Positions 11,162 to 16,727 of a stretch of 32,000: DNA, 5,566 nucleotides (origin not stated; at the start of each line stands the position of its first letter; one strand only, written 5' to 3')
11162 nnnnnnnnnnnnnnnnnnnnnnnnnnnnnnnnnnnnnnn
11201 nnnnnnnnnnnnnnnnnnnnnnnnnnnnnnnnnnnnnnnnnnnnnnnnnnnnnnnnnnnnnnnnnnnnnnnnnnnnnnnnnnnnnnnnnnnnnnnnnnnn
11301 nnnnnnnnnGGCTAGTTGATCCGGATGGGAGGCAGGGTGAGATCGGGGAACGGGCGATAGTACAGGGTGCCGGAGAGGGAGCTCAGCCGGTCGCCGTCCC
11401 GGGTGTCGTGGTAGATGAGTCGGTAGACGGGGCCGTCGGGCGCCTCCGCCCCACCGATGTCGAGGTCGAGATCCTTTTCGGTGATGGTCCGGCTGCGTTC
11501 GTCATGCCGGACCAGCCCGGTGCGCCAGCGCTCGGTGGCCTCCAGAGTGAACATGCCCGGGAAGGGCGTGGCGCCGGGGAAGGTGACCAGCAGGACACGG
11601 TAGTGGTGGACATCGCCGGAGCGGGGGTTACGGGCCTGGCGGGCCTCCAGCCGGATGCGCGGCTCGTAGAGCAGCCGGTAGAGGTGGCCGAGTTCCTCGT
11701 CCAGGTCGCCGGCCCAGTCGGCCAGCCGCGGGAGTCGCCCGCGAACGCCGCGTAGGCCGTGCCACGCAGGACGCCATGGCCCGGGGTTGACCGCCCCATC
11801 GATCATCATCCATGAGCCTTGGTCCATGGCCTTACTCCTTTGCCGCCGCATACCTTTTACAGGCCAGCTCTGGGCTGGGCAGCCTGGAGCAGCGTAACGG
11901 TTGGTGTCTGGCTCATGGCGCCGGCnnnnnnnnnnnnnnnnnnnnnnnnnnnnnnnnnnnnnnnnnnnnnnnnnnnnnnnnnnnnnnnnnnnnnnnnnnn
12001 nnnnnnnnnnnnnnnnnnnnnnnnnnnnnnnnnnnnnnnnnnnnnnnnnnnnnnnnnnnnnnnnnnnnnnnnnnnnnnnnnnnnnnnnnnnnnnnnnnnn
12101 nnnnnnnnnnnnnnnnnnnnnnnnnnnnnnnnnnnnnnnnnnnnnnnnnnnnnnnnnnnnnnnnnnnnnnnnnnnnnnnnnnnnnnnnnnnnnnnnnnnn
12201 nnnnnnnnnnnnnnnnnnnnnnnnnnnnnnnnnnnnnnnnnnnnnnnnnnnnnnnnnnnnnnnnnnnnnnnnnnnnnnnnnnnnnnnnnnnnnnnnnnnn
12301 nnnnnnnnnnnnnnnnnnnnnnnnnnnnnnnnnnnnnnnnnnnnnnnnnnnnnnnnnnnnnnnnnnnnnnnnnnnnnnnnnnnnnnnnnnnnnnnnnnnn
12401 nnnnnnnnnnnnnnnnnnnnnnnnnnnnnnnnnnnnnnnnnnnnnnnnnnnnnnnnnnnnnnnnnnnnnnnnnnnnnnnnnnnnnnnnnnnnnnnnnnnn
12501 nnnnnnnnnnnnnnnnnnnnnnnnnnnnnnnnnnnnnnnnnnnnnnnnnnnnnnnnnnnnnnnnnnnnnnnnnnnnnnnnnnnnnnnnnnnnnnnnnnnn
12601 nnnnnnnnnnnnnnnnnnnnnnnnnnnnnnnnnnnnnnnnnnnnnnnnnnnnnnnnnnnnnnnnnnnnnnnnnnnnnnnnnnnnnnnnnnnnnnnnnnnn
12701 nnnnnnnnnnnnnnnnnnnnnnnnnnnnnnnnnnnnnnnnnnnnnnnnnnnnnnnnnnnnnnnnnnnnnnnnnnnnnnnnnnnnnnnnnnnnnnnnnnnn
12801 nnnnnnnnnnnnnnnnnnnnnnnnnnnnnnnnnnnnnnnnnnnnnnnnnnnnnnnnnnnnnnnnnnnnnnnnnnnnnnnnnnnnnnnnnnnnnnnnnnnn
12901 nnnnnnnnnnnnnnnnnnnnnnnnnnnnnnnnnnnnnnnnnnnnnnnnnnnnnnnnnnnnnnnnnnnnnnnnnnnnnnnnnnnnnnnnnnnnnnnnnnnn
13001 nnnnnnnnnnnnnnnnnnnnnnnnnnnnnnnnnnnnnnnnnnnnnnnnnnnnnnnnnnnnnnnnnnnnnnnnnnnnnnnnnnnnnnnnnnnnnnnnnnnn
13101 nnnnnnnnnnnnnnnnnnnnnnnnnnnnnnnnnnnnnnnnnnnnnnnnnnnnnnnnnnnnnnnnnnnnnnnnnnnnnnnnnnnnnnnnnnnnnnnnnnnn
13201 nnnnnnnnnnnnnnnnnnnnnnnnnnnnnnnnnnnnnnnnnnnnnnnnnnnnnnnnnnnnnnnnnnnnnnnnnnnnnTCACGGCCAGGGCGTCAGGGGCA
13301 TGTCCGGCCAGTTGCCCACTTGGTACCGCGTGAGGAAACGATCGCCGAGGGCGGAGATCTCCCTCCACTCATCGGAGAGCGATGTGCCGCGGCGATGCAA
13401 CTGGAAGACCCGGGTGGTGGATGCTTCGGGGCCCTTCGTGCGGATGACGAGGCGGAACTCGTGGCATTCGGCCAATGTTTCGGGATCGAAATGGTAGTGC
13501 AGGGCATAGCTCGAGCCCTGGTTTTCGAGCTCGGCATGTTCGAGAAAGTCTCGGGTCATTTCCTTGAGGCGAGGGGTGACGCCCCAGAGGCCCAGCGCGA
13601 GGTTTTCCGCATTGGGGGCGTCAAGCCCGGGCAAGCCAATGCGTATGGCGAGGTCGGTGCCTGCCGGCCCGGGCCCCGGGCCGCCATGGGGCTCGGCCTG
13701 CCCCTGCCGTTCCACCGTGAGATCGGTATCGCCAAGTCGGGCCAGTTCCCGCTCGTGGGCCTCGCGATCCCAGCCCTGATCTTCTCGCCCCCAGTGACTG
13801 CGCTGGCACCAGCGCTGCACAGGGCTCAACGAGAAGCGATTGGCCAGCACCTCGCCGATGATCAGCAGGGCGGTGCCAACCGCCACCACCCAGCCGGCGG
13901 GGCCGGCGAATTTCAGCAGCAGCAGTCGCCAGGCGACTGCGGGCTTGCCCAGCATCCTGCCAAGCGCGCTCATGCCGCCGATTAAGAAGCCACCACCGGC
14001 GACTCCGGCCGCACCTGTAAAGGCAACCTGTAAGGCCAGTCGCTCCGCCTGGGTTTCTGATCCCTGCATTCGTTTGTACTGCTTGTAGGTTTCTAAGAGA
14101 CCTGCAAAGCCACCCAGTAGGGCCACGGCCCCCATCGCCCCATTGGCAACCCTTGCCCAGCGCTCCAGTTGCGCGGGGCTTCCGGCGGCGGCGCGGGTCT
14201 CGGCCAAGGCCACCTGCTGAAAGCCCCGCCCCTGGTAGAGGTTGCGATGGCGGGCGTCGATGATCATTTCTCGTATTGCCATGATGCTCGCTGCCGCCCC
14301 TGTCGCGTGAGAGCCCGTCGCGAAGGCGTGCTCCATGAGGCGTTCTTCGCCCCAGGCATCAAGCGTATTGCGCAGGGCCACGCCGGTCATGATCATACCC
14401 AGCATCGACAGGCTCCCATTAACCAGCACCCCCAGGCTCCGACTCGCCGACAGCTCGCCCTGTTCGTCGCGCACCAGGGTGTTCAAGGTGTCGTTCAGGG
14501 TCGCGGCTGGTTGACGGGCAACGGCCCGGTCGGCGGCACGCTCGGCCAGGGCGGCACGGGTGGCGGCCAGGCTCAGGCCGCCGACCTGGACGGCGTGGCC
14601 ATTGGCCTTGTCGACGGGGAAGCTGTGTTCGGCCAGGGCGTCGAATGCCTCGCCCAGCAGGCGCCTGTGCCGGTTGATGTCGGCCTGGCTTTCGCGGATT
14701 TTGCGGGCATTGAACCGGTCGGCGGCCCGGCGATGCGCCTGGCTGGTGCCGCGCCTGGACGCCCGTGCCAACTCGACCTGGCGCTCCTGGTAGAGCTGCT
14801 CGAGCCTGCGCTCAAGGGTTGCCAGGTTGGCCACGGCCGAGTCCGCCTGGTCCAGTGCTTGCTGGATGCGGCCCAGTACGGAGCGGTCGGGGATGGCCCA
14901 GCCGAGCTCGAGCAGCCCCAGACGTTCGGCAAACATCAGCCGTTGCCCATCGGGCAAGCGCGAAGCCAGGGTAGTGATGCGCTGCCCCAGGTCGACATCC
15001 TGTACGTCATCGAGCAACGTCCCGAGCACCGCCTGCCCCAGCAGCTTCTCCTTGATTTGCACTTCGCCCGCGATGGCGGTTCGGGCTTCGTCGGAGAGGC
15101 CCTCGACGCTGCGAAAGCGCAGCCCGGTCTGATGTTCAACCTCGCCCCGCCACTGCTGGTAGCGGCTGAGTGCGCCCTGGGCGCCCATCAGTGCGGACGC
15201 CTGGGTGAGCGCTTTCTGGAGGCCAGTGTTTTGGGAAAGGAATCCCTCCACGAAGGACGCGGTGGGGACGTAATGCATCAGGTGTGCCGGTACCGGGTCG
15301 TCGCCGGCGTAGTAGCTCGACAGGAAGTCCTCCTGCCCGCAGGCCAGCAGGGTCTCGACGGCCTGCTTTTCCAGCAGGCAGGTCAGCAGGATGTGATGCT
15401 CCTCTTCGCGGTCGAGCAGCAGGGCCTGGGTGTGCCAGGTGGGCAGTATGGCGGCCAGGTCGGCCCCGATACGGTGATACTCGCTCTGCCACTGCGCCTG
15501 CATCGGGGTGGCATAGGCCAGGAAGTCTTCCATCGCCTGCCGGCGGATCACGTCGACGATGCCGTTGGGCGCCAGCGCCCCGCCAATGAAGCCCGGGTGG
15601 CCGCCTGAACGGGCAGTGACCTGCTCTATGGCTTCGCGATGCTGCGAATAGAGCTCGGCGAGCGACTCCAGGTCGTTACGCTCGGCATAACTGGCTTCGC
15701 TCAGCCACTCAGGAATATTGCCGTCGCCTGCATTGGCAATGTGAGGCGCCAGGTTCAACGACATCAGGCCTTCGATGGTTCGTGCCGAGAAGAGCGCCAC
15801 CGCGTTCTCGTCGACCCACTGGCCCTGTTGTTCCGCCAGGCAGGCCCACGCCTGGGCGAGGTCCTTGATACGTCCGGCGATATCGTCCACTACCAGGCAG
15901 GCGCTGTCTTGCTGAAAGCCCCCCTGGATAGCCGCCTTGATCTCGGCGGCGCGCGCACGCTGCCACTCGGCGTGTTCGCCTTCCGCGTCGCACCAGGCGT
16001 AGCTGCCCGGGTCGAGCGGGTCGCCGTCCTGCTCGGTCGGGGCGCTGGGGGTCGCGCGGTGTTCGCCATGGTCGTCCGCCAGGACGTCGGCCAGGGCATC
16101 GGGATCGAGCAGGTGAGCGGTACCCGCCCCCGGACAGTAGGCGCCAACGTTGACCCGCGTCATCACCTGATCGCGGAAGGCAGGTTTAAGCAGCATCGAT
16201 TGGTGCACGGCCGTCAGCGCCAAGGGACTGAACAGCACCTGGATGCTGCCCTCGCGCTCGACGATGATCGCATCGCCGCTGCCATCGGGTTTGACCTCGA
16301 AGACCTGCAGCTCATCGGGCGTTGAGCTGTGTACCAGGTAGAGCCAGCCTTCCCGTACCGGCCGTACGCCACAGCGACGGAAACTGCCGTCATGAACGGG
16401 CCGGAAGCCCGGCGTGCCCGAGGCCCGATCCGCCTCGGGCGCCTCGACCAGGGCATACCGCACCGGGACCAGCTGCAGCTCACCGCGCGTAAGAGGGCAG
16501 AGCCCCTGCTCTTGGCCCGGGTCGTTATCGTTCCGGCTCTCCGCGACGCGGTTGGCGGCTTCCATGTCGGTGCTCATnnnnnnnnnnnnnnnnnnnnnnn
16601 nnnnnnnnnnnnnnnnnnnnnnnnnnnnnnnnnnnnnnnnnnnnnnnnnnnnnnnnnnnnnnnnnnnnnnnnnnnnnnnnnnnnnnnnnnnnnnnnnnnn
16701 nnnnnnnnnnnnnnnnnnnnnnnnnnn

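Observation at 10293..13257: Two divergent paralogous polytopic membrane proteins downstream of the T6SS effector: a candidate uncharacterised immunity family arranged as an array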

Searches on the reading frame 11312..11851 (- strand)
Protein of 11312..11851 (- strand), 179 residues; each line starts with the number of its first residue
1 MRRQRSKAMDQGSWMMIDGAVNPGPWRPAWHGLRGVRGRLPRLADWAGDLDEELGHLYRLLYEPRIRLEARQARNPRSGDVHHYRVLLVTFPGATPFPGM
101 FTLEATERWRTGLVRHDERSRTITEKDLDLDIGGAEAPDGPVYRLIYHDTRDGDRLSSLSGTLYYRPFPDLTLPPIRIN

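Call 5: search_protein_families(library=pfam, proteins=[window:11312-11851:-], max_evalue=0.01)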
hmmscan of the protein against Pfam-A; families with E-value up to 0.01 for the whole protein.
window:11312-11851:- (179 aa): 0 families

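Call 7: search_protein_families(library=ncbifam, proteins=[window:11312-11851:-], max_evalue=0.01)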
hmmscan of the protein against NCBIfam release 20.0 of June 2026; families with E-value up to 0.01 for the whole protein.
window:11312-11851:- (179 aa): 0 families

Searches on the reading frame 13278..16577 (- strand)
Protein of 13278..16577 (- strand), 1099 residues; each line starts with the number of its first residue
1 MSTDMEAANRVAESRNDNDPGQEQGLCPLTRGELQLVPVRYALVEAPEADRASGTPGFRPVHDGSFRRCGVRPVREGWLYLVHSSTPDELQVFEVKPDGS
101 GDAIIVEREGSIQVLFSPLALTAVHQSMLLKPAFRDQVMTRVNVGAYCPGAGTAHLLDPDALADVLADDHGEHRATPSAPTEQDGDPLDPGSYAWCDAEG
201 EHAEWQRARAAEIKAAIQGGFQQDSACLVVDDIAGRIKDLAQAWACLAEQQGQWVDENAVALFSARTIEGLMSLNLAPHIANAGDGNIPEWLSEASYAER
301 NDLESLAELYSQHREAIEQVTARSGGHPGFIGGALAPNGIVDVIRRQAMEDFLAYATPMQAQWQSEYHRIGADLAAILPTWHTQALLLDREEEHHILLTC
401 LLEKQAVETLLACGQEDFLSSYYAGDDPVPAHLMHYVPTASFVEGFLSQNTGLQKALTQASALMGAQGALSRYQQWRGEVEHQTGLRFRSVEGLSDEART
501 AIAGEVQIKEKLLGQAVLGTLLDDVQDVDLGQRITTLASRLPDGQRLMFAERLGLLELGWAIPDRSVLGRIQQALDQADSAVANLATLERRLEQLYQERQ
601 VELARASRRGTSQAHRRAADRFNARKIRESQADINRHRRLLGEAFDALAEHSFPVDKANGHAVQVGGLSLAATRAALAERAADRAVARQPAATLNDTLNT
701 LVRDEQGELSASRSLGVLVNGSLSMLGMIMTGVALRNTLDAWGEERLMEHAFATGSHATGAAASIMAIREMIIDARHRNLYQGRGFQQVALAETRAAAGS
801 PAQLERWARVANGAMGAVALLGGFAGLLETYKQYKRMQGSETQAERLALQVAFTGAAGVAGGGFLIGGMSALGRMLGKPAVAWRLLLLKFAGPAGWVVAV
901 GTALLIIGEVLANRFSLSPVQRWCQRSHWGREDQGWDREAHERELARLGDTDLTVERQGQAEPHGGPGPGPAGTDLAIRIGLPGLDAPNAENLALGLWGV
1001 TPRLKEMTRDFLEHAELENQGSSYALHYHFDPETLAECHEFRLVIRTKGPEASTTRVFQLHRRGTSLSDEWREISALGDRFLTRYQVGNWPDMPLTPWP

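Call 5: search_protein_families(library=pfam, proteins=[window:13278-16577:-], max_evalue=0.01)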
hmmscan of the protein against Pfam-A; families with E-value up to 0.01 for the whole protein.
window:13278-16577:- (1099 aa): 1 family
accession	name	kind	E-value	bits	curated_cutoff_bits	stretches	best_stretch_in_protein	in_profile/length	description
PF20249.3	VasX_N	-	1.1e-22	81.2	27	2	27-100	1-75/156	VasX toxin N-terminal region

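Call 7: search_protein_families(library=ncbifam, proteins=[window:13278-16577:-], max_evalue=0.01)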
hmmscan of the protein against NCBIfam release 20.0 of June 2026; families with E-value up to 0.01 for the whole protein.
window:13278-16577:- (1099 aa): 1 family
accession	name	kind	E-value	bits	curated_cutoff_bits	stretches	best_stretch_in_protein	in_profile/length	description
NF041559.1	BTH_I2691_fam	subfamily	1.1e-26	93.7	150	3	568-942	502-849/858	T6SS effector BTH_I2691 family protein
